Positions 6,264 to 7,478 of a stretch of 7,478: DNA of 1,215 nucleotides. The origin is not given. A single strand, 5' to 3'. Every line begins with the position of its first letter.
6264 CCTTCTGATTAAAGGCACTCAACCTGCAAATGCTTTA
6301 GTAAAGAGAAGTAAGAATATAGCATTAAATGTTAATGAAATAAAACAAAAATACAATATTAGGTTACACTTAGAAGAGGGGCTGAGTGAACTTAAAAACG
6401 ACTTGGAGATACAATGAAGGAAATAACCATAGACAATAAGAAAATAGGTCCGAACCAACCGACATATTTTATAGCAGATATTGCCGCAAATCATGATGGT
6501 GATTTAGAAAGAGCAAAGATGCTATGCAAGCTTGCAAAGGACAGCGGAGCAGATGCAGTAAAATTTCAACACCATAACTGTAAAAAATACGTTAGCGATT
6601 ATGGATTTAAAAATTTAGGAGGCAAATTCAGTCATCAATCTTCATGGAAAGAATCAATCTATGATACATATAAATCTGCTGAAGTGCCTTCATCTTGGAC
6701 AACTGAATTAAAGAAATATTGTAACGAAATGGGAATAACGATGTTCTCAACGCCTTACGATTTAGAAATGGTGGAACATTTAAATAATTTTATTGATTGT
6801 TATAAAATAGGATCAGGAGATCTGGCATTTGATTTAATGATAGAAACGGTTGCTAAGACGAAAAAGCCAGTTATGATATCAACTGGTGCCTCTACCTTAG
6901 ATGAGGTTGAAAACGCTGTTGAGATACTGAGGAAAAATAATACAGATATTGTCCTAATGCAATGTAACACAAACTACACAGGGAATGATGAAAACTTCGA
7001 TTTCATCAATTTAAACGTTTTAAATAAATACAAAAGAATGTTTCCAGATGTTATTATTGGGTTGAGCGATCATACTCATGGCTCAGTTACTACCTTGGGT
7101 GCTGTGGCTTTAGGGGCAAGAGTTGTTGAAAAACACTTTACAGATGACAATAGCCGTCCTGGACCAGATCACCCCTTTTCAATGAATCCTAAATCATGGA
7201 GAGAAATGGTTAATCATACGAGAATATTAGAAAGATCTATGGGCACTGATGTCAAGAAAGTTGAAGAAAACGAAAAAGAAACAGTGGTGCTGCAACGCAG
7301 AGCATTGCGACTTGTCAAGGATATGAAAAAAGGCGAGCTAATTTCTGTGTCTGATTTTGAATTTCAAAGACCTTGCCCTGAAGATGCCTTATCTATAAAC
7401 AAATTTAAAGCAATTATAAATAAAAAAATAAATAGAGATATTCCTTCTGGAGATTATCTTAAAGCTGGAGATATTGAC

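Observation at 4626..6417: PseB-type 4,6-dehydratase coupled to an RmlD-like ketoreductase where the Pse pathway has an aminotransferase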

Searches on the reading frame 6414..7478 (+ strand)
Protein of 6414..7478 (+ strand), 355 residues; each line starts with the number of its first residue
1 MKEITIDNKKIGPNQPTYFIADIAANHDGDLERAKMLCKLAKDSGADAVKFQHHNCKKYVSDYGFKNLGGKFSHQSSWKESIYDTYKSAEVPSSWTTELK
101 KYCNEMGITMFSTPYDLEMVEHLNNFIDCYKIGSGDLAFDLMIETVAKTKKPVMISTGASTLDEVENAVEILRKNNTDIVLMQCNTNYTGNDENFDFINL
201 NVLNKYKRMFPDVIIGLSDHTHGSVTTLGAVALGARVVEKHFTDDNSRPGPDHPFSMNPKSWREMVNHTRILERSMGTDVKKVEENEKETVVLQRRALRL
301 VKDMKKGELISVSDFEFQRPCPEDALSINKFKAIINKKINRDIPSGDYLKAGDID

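Call 5: search_protein_families(library=pfam, proteins=[window:6414-7478:+], max_evalue=0.01)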
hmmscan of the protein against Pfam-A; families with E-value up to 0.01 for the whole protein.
window:6414-7478:+ (355 aa): 2 families
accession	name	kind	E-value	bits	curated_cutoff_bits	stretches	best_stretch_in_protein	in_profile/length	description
PF03102.20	NeuB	-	7.1e-74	248.7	22.1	1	38-280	2-240/241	NeuB family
PF08666.17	SAF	-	2.6e-06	28.3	21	1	296-354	2-62/63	SAF domain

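Call 6: search_protein_families(library=ncbifam, proteins=[window:6414-7478:+], max_evalue=0.01)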
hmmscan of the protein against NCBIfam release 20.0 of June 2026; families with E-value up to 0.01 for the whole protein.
window:6414-7478:+ (355 aa): 7 families
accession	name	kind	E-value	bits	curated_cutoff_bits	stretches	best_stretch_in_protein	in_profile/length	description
TIGR03569.1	NeuB_NnaB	equivalog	1.4e-84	283.9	399.65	1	17-347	1-327/329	N-acetylneuraminate synthase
TIGR03586.1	PseI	equivalog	8.8e-74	248.6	340.25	1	17-348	2-326/327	pseudaminic acid synthase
TIGR01361.1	DAHP_synth_Bsub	equivalog_domain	1.2e-06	28.1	267.75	1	99-270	81-258/260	3-deoxy-7-phosphoheptulonate synthase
NF006421.0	PRK08673.1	subfamily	6.3e-06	25.6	335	1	99-279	150-336/338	3-deoxy-7-phosphoheptulonate synthase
NF009239.0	PRK12595.1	equivalog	1.8e-05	23.9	279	1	99-183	174-260/360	bifunctional 3-deoxy-7-phosphoheptulonate synthase/chorismate mutase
NF041229.1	BagF_FevY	exception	0.0014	17.9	700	0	104-184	151-233/340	phospho-2-dehydro-3-deoxyheptonate aldolase BagF/FevY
NF009933.0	PRK13396.1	subfamily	0.0037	16.3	486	1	105-278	163-343/352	3-deoxy-7-phosphoheptulonate synthase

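Call 8: search_protein_families(library=phrogs, proteins=[window:6414-7478:+], max_evalue=0.001)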
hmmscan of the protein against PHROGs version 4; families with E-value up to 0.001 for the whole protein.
window:6414-7478:+ (355 aa): 0 families

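Call 16: search_dna_similar(query=window:6414-7478:+, collection=phages, mode=protein, max_rows=25)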
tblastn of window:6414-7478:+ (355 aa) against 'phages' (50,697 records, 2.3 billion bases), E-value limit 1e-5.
Records with a match: 3; places in all: 3; records where one place covers at least 80% of the query: 1.
Best place of each record, by identity: <60% 3.
By first word of the organism name: Moritella 1; Marine 1; uncultured 1.
By host as written in the record: - 2; Salmo salar 1.
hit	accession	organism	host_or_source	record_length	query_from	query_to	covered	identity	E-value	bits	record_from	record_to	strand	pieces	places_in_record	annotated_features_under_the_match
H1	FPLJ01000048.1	Moritella viscosa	Salmo salar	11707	6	327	91%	29.7%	9e-36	143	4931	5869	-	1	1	Sialic acid synthase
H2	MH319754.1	Marine virus AG-345-L05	single cell amplified by WGA-X; seawater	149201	18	277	73%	31.1%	4e-23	106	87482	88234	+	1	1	record has no annotation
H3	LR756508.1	uncultured phage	metagenomic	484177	19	277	73%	30.8%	4e-29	124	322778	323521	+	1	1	record has no annotation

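Call 56: search_solved_structures(query=window:6414-7478:+, max_evalue=1e-10, show_alignments=5)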
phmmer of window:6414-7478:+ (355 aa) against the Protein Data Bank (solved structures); distinct sequences matched with E-value up to 1e-10: 8.
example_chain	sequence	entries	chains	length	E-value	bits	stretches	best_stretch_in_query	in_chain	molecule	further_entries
1xuu_A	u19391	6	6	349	1.2e-49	172.7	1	3-354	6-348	polysialic acid capsule biosynthesis protein SiaC | N-acetylneuraminate synthase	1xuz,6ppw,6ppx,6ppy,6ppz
8h2c_A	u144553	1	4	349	2.1e-49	171.8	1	14-354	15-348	Pseudaminic acid synthase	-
4ipj_A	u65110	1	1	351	3e-49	171.3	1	3-354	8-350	Polysialic acid capsule biosynthesis protein SiaC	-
4ipi_A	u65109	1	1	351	7.1e-49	170.1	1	3-354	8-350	Polysialic acid capsule biosynthesis protein SiaC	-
2wqp_A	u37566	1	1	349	2.8e-48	168.1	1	3-354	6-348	POLYSIALIC ACID CAPSULE BIOSYNTHESIS PROTEIN SIAC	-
1vli_A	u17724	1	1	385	9e-42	146.7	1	4-282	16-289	Spore coat polysaccharide biosynthesis protein spsE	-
6ncs_A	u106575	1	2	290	2e-33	119.3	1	2-296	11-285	N-acetylneuraminic acid (Sialic acid) synthetase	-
3g8r_A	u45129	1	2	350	1.3e-16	64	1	19-340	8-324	Probable spore coat polysaccharide biosynthesis protein E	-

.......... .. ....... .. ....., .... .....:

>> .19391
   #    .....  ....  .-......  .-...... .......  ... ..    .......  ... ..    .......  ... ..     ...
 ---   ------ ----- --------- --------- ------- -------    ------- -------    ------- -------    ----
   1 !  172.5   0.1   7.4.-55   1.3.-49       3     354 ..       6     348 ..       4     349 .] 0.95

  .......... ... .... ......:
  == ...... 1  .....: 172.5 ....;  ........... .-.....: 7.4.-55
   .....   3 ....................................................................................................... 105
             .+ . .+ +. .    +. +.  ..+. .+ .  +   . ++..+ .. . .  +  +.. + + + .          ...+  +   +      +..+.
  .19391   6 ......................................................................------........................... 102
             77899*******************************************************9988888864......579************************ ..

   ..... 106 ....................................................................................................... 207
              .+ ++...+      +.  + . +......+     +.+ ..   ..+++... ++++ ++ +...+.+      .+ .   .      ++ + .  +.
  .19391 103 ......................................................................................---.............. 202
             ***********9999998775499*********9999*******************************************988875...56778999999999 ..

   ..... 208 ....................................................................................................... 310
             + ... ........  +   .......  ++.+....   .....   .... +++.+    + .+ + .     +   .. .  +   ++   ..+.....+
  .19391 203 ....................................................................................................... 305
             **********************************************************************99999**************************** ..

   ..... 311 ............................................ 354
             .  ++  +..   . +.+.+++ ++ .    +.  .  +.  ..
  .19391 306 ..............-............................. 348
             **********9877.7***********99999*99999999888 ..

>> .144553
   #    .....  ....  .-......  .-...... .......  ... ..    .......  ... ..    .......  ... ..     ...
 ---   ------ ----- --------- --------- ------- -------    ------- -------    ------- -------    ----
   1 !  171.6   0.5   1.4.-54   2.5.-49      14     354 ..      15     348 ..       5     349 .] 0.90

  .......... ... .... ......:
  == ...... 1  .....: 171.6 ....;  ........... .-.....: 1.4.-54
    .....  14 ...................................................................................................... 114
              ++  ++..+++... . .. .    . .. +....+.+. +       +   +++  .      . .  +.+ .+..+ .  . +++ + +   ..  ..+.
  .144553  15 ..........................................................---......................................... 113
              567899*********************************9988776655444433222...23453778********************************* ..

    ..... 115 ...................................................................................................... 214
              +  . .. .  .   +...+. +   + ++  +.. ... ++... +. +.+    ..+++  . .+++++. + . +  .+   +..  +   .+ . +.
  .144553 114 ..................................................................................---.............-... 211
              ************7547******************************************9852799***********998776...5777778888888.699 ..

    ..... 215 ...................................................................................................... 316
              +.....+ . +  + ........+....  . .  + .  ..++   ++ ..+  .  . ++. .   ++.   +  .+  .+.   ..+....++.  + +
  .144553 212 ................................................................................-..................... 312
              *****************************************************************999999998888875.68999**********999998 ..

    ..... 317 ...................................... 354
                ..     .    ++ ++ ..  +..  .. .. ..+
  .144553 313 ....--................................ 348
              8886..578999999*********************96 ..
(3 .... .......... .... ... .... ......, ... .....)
